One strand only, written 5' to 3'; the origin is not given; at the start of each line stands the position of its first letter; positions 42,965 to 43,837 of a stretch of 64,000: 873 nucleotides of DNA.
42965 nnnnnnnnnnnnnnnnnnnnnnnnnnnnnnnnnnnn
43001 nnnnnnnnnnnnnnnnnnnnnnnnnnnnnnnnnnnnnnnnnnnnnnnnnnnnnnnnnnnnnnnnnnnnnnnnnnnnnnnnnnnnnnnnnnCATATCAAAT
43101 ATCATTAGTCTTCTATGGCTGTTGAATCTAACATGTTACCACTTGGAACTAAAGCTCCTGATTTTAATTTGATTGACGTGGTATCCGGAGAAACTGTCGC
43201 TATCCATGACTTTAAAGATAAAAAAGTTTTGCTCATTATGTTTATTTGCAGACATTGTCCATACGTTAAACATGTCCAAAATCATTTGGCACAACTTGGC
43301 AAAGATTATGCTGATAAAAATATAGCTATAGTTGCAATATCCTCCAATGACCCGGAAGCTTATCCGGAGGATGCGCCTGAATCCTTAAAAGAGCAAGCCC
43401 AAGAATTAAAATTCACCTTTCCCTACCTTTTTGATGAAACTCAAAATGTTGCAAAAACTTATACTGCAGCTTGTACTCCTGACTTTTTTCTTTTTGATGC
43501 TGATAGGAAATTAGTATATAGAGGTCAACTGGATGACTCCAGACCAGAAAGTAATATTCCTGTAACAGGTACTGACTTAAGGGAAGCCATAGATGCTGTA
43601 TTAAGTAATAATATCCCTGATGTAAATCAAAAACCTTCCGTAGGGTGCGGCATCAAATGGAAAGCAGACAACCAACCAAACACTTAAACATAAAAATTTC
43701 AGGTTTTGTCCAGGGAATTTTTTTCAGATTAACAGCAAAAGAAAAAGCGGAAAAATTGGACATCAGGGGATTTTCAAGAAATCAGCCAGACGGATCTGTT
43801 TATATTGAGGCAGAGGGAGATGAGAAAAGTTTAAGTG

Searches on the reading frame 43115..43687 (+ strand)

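Call 6: search_protein_families(library=pfam, proteins=[window:43115-43687:+])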
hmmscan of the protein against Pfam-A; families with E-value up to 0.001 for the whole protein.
window:43115-43687:+ (190 aa): 5 families
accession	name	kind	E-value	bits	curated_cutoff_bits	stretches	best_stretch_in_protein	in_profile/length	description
PF00578.27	AhpC-TSA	-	4.8e-22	78.6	26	1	11-135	2-123/124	AhpC/TSA family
PF08534.16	Redoxin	-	3.3e-20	72.8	26.6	1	11-147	3-143/148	Redoxin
PF13905.12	Thioredoxin_8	-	4e-07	30.7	27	1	37-132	2-93/94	Thioredoxin-like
PF13098.12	Thioredoxin_2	-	2.2e-06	28.4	27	1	34-140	3-96/104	Thioredoxin-like domain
PF20029.6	DUF6436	-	0.00054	20.1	27.3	0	34-137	18-91/133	Domain of unknown function (DUF6436)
